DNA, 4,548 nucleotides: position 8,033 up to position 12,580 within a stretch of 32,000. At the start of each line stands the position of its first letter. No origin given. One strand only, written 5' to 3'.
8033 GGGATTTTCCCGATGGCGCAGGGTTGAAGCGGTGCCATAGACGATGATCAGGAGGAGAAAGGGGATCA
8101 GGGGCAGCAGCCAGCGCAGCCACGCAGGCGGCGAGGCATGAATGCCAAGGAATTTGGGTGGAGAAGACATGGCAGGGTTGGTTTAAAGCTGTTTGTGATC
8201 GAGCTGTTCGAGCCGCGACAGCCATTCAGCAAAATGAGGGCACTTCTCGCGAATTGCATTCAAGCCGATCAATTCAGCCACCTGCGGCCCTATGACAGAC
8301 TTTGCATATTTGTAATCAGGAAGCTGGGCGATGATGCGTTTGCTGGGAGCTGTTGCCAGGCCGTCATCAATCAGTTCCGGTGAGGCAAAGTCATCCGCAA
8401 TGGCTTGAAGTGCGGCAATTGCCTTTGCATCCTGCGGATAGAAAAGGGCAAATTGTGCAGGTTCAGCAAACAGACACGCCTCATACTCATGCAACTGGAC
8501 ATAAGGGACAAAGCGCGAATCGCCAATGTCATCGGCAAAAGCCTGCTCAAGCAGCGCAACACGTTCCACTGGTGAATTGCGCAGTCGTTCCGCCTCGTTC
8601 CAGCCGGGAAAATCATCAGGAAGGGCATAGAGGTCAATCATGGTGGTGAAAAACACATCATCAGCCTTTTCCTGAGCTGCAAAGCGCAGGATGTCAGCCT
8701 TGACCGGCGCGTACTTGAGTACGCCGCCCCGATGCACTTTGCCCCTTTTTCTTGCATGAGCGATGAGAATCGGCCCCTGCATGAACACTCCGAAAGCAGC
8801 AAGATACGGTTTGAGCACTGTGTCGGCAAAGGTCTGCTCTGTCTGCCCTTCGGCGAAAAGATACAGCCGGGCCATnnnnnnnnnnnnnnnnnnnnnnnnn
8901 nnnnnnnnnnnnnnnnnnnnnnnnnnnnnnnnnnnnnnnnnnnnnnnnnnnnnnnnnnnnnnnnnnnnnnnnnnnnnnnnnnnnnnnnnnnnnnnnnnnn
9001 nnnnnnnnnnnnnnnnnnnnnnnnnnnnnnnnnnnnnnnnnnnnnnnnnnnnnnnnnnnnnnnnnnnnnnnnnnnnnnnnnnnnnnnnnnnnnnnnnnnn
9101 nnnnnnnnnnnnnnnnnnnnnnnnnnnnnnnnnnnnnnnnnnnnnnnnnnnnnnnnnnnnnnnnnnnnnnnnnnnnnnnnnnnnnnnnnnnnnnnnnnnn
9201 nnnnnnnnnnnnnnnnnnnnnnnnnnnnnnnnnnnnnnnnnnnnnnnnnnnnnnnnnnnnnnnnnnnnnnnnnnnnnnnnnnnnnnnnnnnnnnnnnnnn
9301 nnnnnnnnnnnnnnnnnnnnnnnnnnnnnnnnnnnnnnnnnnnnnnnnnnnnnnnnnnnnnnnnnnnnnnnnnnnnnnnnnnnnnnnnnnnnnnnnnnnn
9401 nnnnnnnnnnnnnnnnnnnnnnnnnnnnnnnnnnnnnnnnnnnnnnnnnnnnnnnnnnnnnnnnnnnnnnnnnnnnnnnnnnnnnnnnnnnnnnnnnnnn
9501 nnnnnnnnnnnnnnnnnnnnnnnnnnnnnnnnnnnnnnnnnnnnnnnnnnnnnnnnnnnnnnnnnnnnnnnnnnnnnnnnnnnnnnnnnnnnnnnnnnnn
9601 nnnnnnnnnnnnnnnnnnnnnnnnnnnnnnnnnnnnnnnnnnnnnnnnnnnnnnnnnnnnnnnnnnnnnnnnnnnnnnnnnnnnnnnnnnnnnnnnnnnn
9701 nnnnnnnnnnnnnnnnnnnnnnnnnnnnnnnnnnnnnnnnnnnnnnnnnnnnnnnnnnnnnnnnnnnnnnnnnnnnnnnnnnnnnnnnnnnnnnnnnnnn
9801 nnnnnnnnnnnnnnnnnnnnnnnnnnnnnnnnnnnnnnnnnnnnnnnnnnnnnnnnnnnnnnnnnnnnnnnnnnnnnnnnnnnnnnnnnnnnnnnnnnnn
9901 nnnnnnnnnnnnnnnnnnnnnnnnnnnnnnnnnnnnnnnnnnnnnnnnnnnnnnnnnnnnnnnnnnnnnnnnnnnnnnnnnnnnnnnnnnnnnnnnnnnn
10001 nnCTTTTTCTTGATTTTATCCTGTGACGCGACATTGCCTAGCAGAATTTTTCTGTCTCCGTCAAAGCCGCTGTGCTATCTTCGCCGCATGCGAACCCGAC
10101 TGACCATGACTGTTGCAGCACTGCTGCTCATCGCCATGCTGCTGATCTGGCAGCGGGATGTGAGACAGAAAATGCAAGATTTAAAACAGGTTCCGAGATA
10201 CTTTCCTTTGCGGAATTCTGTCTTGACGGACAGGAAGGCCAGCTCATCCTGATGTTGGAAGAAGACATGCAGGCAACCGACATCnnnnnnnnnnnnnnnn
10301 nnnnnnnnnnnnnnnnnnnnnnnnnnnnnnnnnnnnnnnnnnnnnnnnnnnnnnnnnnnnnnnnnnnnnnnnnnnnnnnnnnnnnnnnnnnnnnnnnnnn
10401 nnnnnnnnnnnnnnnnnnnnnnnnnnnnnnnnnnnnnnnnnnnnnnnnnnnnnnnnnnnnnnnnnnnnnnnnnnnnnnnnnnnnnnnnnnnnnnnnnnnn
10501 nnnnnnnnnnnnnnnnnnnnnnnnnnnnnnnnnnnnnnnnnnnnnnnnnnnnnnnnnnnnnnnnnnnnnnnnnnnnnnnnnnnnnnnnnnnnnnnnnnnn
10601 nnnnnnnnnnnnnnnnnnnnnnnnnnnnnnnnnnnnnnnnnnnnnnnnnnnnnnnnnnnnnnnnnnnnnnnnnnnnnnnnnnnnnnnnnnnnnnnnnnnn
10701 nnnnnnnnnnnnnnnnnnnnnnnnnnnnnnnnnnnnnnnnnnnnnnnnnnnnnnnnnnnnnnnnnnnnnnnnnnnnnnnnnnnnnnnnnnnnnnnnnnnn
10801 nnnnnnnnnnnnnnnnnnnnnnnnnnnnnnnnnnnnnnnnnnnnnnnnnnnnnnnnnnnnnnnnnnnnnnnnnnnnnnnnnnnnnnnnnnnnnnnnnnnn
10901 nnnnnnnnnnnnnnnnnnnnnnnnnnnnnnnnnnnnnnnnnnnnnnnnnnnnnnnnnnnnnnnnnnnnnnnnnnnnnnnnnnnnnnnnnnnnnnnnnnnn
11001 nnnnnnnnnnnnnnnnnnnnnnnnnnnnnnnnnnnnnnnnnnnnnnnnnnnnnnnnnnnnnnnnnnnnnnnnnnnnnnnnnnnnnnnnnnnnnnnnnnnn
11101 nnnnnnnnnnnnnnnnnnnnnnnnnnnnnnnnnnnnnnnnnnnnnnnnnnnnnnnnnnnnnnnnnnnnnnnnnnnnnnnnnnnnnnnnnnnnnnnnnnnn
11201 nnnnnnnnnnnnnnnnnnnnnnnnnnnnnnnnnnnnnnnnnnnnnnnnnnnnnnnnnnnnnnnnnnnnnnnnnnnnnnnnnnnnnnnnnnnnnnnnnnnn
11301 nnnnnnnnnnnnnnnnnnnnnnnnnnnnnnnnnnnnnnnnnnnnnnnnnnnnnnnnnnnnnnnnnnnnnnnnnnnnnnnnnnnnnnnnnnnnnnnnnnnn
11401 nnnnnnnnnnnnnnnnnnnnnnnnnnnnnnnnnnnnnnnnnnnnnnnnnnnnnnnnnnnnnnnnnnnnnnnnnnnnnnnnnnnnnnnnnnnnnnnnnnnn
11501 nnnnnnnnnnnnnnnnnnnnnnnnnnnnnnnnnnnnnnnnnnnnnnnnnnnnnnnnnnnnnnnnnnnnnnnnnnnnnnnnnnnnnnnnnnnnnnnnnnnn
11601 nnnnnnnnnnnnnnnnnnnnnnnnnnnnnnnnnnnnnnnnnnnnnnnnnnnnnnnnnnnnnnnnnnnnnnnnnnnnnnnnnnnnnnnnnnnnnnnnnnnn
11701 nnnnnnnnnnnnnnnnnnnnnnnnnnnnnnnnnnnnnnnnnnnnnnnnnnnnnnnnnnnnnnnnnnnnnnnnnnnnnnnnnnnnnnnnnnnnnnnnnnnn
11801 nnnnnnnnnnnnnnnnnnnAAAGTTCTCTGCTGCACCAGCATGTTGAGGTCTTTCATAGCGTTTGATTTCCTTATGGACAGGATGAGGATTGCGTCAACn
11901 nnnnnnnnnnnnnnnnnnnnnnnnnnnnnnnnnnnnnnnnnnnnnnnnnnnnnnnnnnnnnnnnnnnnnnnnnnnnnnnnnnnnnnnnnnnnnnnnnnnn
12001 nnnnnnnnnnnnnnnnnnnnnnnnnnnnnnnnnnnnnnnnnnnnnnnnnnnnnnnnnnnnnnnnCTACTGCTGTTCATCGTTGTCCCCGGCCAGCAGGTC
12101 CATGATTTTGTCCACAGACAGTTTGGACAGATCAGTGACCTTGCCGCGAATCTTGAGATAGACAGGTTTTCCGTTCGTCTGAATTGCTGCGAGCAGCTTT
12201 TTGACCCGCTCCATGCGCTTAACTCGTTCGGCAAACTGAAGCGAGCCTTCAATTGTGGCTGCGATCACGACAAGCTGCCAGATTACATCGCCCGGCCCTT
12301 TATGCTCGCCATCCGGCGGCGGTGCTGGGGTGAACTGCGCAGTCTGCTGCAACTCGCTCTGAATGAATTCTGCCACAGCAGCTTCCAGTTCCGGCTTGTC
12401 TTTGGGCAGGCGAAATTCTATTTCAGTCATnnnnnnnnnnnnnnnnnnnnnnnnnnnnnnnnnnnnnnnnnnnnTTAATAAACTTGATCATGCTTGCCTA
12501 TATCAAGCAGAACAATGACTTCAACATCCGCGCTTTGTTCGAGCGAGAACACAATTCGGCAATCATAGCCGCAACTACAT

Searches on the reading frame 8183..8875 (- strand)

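Call 82: search_protein_families(library=pfam, proteins=[window:8183-8875:-], max_evalue=0.001)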
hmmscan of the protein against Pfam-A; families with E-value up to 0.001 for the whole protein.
window:8183-8875:- (230 aa): 1 family
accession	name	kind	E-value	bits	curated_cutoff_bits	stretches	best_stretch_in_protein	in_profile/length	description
PF14103.11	DUF4276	-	3.9e-52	177.7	30.2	1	8-223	1-192/192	Domain of unknown function (DUF4276)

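Call 83: search_protein_families(library=padloc, proteins=[window:8183-8875:-], max_evalue=0.001)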
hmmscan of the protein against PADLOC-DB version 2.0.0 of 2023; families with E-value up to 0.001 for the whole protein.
window:8183-8875:- (230 aa): 5 families
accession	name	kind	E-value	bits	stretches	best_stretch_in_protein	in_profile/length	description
PDLC04188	HEC-01B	-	1.1e-75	252.3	1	1-226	12-227/230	-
PDLC04190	HEC-01B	-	1.3e-49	166.8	1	1-177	1-168/168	-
PDLC04187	HEC-01B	-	1.6e-25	88.4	1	73-224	5-165/166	-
PDLC04186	HEC-01B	-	6.6e-25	86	1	66-227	39-194/196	-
PDLC04189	HEC-01B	-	1.7e-20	71.8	1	4-222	4-221/223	-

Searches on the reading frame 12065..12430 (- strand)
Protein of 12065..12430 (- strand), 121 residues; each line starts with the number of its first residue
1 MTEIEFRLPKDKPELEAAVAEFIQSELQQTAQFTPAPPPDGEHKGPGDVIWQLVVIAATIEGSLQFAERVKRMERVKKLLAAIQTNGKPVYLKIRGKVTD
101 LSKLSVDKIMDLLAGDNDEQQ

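Call 5: search_protein_families(library=pfam, proteins=[window:12065-12430:-], max_evalue=0.01)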
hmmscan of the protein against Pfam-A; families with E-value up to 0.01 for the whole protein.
window:12065-12430:- (121 aa): 0 families

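Call 6: search_protein_families(library=padloc, proteins=[window:12065-12430:-], max_evalue=0.01)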
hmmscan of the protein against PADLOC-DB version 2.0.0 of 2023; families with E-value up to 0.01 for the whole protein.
window:12065-12430:- (121 aa): 0 families

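Call 7: search_protein_families(library=ncbifam, proteins=[window:12065-12430:-], max_evalue=0.01)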
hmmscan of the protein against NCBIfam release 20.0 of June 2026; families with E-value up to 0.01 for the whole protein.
window:12065-12430:- (121 aa): 0 families

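Call 17: search_protein_families(library=pfam, proteins=[window:12065-12430:-], max_evalue=10)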
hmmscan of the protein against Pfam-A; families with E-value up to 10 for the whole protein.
window:12065-12430:- (121 aa): 1 family
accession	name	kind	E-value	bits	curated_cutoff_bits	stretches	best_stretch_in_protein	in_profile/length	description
PF07374.17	DUF1492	-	0.077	13.6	21.5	1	41-113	15-81/100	Protein of unknown function (DUF1492)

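Call 28: find_homologous_proteins(query=A1, max_evalue=0.001)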
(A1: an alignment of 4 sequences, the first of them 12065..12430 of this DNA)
Query A1 (4 sequences) (121 aa, profile of the alignment): 62 proteins with E <= 0.001 among 1013 candidates.
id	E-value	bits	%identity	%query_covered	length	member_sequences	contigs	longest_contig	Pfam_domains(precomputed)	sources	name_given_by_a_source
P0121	2.2e-59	216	52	98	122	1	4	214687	-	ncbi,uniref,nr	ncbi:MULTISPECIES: hypothetical protein [unclassified Pseudoalteromonas]|uniref:hypothetical protein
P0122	2.3e-59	216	82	100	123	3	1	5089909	-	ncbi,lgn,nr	ncbi:MAG: hypothetical protein SD837_08295 [Candidatus Electrothrix scaldis]|nr:MAG: hypothetical pr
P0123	1.1e-58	214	78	98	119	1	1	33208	-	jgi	jgi:hypothetical protein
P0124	1.7e-57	210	46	93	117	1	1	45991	-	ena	-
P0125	4.8e-56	205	87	100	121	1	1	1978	-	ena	-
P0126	1.8e-55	204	83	100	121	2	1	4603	-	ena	-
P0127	2.6e-55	203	93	100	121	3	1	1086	-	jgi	jgi:hypothetical protein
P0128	6.4e-55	202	79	98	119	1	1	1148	-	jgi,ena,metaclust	metaclust:\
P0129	6.7e-55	202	82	94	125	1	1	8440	-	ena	-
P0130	1.0e-54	201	84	100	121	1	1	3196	-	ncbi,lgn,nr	ncbi:MAG: hypothetical protein D3916_08605 [Candidatus Electrothrix sp. MAN1_4]|nr:hypothetical prot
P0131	6.1e-54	199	77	98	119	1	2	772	-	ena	-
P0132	7.0e-54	199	88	100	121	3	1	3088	-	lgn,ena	-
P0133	7.2e-54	198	88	100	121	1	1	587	-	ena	-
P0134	3.9e-53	196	53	97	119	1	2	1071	-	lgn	-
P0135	1.0e-52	195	55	95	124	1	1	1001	-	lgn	-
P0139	5.4e-52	192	87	98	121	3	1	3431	-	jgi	jgi:hypothetical protein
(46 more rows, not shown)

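Call 51: predict_structure(alignment_id=A2)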
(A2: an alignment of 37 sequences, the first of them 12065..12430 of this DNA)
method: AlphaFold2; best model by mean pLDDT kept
length: 121 residues; sequences in the alignment: 37
mean_pLDDT: 80.3   pTM: 0.73
mean pLDDT of the five models: 80.3, 76.1, 75.5, 75.4, 75.3
residues with pLDDT >= 90: 24; 70-90: 75; 50-70: 15; < 50: 7
segments of 3 or more residues with pLDDT < 50: 118-121
pLDDT, mean of each block of 10 residues (from residue 1): 86 88 87 81 57 84 71 90 87 86 88 64 32
secondary structure, 60 per line:
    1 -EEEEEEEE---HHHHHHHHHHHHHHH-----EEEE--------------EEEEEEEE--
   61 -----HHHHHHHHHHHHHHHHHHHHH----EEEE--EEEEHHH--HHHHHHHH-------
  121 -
elements in order: E2-9 H13-27 E33-36 E51-58 H66-86 E91-94 E97-100 H106-113

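Call 53: search_protein_representatives(alignment_id=A2)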
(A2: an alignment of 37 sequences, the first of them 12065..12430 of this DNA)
Query: 37 sequences, 123 profile positions. Proteins with E-value up to 0.001 (for the whole library): 29; up to 1e-10: 13; up to 1e-30: 6. The best 29 are listed.
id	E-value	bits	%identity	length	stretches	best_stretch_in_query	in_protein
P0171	1.7e-49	182.8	-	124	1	1-122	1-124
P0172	8.4e-49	180.5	-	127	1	1-121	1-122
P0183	4.8e-40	152.3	-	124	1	1-121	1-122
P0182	7.6e-40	151.6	-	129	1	1-122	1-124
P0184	7.2e-37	142.0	-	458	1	1-104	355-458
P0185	8.3e-33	128.9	-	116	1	1-115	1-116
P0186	8.9e-30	119.1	-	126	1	1-119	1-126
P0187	2.4e-28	114.5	-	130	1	1-121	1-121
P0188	1.5e-27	111.9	-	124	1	1-120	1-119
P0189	5.1e-26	106.9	-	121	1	1-117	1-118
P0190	3.1e-22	94.7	-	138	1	8-120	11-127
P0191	7.0e-20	87.1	-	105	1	1-94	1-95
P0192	1.8e-17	79.4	-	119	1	3-115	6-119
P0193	1.1e-10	57.4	-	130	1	12-116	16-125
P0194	5.4e-10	55.2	-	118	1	46-116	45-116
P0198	3.5e-07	46.1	-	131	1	1-121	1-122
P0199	3.8e-05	39.6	-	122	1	42-114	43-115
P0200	4.5e-05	39.3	-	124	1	12-117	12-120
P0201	2.0e-04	37.2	-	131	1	13-120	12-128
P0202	2.5e-04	36.9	-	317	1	10-115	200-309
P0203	4.3e-04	36.1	-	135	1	34-121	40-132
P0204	6.6e-04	35.5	-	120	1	3-117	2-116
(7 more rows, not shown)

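Call 55: search_protein_families(library=pfam, proteins=[P0190, P0193, P0194, P0198, P0199, P0200, P0201, P0202, P0203, P0204], max_evalue=1)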
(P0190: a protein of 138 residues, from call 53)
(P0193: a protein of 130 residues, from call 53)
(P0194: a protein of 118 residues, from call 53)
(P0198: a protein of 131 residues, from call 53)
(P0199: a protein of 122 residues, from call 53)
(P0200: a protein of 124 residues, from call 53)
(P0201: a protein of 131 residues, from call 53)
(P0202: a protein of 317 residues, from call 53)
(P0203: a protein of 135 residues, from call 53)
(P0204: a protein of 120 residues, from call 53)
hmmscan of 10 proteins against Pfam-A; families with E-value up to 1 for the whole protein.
P0190 (138 aa): 1 family
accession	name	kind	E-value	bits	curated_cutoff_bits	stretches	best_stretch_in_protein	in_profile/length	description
PF19352.4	TetR_C_38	-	0.19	12.2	23.9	1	35-72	69-106/135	Tetracyclin repressor-like, C-terminal domain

P0193 (130 aa): 2 families
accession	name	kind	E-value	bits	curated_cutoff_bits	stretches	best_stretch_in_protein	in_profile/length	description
PF12277.13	DUF3618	-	0.0076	16.9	24.9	1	71-93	24-46/47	Protein of unknown function (DUF3618)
PF19908.4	DUF6381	-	0.1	12.8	26.6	1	71-97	30-56/62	Family of unknown function (DUF6381)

P0194 (118 aa): 0 families

P0198 (131 aa): 0 families

P0199 (122 aa): 1 family
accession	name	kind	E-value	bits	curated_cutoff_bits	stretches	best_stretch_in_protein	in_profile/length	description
PF11381.13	DUF3185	-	0.16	12.4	25.3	1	54-90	5-41/59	Protein of unknown function (DUF3185)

P0200 (124 aa): 2 families
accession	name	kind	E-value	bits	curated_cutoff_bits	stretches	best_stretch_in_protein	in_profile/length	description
PF07466.16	DUF1517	-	0.0078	16.7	23.3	1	25-80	88-145/184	Protein of unknown function (DUF1517)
PF18664.7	CdiA_C_tRNase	-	0.11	13.2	26.5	1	70-112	7-49/116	CdiA C-terminal tRNase domain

P0201 (131 aa): 2 families
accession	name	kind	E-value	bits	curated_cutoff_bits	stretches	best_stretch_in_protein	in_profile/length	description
PF20607.3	DUF6800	-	0.023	15.3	25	1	71-99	5-32/43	Family of unknown function (DUF6800)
PF06657.18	Cep57_MT_bd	-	0.1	13.5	31.3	1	66-93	41-68/77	Centrosome microtubule-binding domain of Cep57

P0202 (317 aa): 5 families
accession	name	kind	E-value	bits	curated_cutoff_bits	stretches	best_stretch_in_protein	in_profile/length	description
PF13424.12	TPR_12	-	0.00032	21.3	30.1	1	8-70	3-66/77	Tetratricopeptide repeat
PF24885.1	TPR_NPHP3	-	0.012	15.4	100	1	59-131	51-119/239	Nephrocystin-3 TPR domain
PF13428.12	TPR_14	-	0.066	14.4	23.5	0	56-75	8-27/44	Tetratricopeptide repeat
PF07721.20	TPR_4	-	0.4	11.9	27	0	59-73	11-25/26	Tetratricopeptide repeat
PF13176.12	TPR_7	-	0.44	11.2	27.9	0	14-32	5-23/36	Tetratricopeptide repeat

P0203 (135 aa): 1 family
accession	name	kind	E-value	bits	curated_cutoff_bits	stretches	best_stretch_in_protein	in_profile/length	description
PF17820.7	PDZ_6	-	0.016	15.4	27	1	102-131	20-46/54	PDZ domain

P0204 (120 aa): 0 families

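Call 62: find_homologous_proteins(query=A4, max_evalue=0.001)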
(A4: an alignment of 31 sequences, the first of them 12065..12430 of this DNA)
Query A4 (31 sequences) (121 aa, profile of the alignment): 75 proteins with E <= 0.001 among 3093 candidates.
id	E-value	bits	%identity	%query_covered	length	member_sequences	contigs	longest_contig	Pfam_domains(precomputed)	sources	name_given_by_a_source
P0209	3.1e-30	123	-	-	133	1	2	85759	-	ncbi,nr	ncbi:hypothetical protein QUF75_02930 [Desulfococcaceae bacterium HSG7]|nr:hypothetical protein [Des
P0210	1.7e-29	120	-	-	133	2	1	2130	-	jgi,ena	-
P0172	3.2e-29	120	56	95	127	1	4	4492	-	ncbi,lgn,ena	-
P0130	3.5e-29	119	84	100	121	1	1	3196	-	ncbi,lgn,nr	ncbi:MAG: hypothetical protein D3916_08605 [Candidatus Electrothrix sp. MAN1_4]|nr:hypothetical prot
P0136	1.3e-28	118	80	99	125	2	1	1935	-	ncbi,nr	ncbi:MAG: hypothetical protein GY862_28755 [Gammaproteobacteria bacterium]|nr:hypothetical protein [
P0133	1.3e-28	118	88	100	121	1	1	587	-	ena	-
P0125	1.7e-28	117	87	100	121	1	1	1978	-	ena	-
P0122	2.0e-28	117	82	100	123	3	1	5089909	-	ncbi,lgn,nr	ncbi:MAG: hypothetical protein SD837_08295 [Candidatus Electrothrix scaldis]|nr:MAG: hypothetical pr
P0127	2.2e-28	117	93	100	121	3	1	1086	-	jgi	jgi:hypothetical protein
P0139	5.1e-28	116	87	98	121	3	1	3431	-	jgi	jgi:hypothetical protein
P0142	5.5e-28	116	81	100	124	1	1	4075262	-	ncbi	ncbi:hypothetical protein KKHLCK_08140 [Candidatus Electrothrix laxa]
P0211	6.3e-28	115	-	-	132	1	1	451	-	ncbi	-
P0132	6.7e-28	115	88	100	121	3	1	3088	-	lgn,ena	-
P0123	9.7e-28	115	78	98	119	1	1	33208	-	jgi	jgi:hypothetical protein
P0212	9.8e-28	115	-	-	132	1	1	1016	-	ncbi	-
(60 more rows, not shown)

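Call 68: fold_search(model_id=the predicted structure, library=pdb)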
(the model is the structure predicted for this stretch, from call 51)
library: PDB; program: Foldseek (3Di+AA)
matches with E <= 10: 1169; with E <= 0.001: 0
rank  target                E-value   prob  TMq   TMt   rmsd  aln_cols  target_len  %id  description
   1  6wxp_C                9.2e-03  0.94  0.33  0.28  10.2       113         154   18  De novo TIM barrel-ferredoxin fold fusion homodimer with 4-glutamate centre TFD-EE (released 2020-11-25)
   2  2xzw_F                1.2e-02  0.90  0.35  0.38   8.4       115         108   13  STRUCTURE OF PII FROM SYNECHOCOCCUS ELONGATUS IN COMPLEX WITH 2- OXOGLUTARATE AT LOW 2-OG CONCENTRATIONS (released 2010-12-08)
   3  9quc                  1.4e-02  0.89  0.32  0.26   8.4       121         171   15  Metal-free de novo protein scaffold TFD-EH (released 2025-11-19)
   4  9quo                  1.5e-02  0.89  0.33  0.26   8.5       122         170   14  Co(II)-bound de novo protein scaffold TFD-EH T87E (released 2025-11-19)
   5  2kl8_MODEL_1_A        1.5e-02  0.99  0.39  0.50   4.9        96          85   17  Solution NMR Structure of de novo designed ferredoxin-like fold protein, Northeast Structural Genomics Consort (released 2009-07-28)
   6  4rjv_B                1.5e-02  0.97  0.35  0.46   5.4        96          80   18  Crystal Structure of a De Novo Designed Ferredoxin Fold, Northeast Structural Genomics Consortium (NESG) Target OR461 (released 2014-10-22)
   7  2xzw_I                1.5e-02  0.85  0.34  0.38   8.5       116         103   11  STRUCTURE OF PII FROM SYNECHOCOCCUS ELONGATUS IN COMPLEX WITH 2- OXOGLUTARATE AT LOW 2-OG CONCENTRATIONS (released 2010-12-08)
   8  4g6v_B                1.6e-02  0.95  0.39  0.43   6.2       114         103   15  CdiA-CT/CdiI toxin and immunity complex from Burkholderia pseudomallei (released 2012-12-12)
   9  3ncq_C                1.7e-02  0.82  0.35  0.36  10.3       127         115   15  GlnK2 from Archaeoglobus fulgidus, ATP complex (released 2010-07-28)
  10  4pww                  1.8e-02  0.98  0.39  0.50   4.8        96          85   20  Crystal Structure of Engineered Protein. Northeast Structural Genomics Consortium Target OR494. (released 2014-04-09)
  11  6yc6_A                1.8e-02  0.75  0.31  0.32   9.4       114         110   10  Structure of C. glutamicum GlnK (released 2021-03-24)
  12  6zv9_B                1.8e-02  0.63  0.28  0.23  10.7       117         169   17  Terbium(III)-bound de novo TIM barrel-ferredoxin fold fusion dimer with 4-glutamate binding site and tryptophan antenn (released 2020-11-25)
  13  7bfe_D                2.0e-02  0.82  0.31  0.38   6.8       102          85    9  Circular permutant of ribosomal protein S6, P54-55 truncated, L21A mutant. (released 2022-07-13)
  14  9qup_A                2.0e-02  0.82  0.32  0.25  10.5       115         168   12  Tb(III)-bound de novo protein scaffold TFD-EE MPNN (released 2025-11-19)
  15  9qul                  2.0e-02  0.82  0.33  0.26   8.6       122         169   16  Zn(II)-bound de novo protein scaffold TFD-EH T87E (released 2025-11-19)
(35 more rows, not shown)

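Call 87: find_encoding_contigs(protein=P0139, flank=4000, max_places=3)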
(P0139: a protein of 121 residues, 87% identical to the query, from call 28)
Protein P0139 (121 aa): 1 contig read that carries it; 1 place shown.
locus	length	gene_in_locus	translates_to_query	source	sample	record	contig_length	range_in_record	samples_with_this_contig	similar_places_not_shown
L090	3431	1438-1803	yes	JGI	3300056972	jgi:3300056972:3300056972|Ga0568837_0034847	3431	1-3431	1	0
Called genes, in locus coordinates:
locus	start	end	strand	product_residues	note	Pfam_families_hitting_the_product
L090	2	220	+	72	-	?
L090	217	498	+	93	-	PF15738:YafQ_toxin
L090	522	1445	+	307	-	PF12784:PDDEXK_2, PF27070:HTH_Rpn_C (weak)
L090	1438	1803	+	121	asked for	-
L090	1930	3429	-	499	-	?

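Call 88: find_encoding_contigs(protein=P0122, flank=9000, max_places=2)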
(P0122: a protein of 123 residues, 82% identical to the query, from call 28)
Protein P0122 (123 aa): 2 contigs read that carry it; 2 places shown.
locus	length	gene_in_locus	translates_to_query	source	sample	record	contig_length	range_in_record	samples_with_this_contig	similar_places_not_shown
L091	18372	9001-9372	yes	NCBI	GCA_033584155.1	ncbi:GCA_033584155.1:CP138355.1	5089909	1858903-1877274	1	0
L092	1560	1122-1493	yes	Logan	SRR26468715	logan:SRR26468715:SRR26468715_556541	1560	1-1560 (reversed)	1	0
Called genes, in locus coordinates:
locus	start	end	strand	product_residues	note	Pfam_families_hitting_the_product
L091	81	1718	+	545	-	PF00805:Pentapeptide, PF13576:Pentapeptide_3 (faint), PF13599:Pentapeptide_4 (weak), PF00805:Pentapeptide, PF13599:Pentapeptide_4, PF00805:Pentapeptide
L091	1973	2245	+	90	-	PF01649:Ribosomal_S20p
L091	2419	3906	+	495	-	PF04715:, PF00425:Chorismate_bind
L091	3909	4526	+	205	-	PF00117:GATase, PF07722:Peptidase_C26 (faint)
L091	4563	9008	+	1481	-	PF12770:CHAT, PF00515:TPR_1 (faint), PF13181:TPR_8 (faint), PF13424:TPR_12 (faint), PF13191:AAA_16 (weak), PF23233:HAT_Syf1_CNRKL1_N (weak), PF23241:HAT_PRP39_C (weak), PF14559:TPR_19 (weak), +6 more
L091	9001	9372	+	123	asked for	-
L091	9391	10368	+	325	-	PF12784:PDDEXK_2, PF27070:HTH_Rpn_C (weak)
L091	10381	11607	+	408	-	PF12704:MacB_PCD, PF02687:FtsX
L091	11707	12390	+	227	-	PF00005:ABC_tran, PF02463:SMC_N (faint), PF13304:AAA_21 (faint)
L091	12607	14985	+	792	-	PF02190:LON_substr_bdg, PF00004:AAA, PF07724:AAA_2 (weak), PF07728:AAA_5, PF22667:Lon_lid, PF05362:Lon_C, PF13541:ChlI (faint)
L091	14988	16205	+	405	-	PF02881:SRP54_N, PF13604:AAA_30 (faint), PF00448:SRP54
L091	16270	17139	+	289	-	PF05099:TerB, PF00226:DnaJ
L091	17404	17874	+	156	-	-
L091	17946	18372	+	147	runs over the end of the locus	-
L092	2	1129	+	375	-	?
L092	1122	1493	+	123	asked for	-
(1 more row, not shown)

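Call 89: search_solved_structures(query=A4, max_evalue=1)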
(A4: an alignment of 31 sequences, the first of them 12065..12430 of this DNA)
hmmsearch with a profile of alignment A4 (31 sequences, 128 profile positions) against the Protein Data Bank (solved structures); distinct sequences matched with E-value up to 1: 9.
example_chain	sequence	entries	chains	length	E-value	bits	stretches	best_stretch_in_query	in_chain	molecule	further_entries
9cc6_A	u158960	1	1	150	0.0011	22.4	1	10-62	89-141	G3bp1 Binder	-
4rjv_A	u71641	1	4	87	0.067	16.5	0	2-35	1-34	OR461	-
2n28_A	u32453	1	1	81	0.35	14.2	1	52-94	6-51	Protein Vpu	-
4nez_A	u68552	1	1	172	0.37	14.1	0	1-27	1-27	Engineered protein OR276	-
4ney_A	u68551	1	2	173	0.37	14.1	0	1-27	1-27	Engineered protein OR277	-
5cw9_A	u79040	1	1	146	0.4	14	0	3-28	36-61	De novo designed ferredoxin-ferredoxin domain insertion protein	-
7bwr_A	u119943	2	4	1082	0.43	13.9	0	9-72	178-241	Integral membrane indolylacetylinositol arabinosyltransferase EmbB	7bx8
6x0o_A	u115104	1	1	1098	0.45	13.9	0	9-72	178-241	Integral membrane indolylacetylinositol arabinosyltransferase EmbB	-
7bvc_B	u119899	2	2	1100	0.45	13.9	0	9-72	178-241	Integral membrane indolylacetylinositol arabinosyltransferase EmbB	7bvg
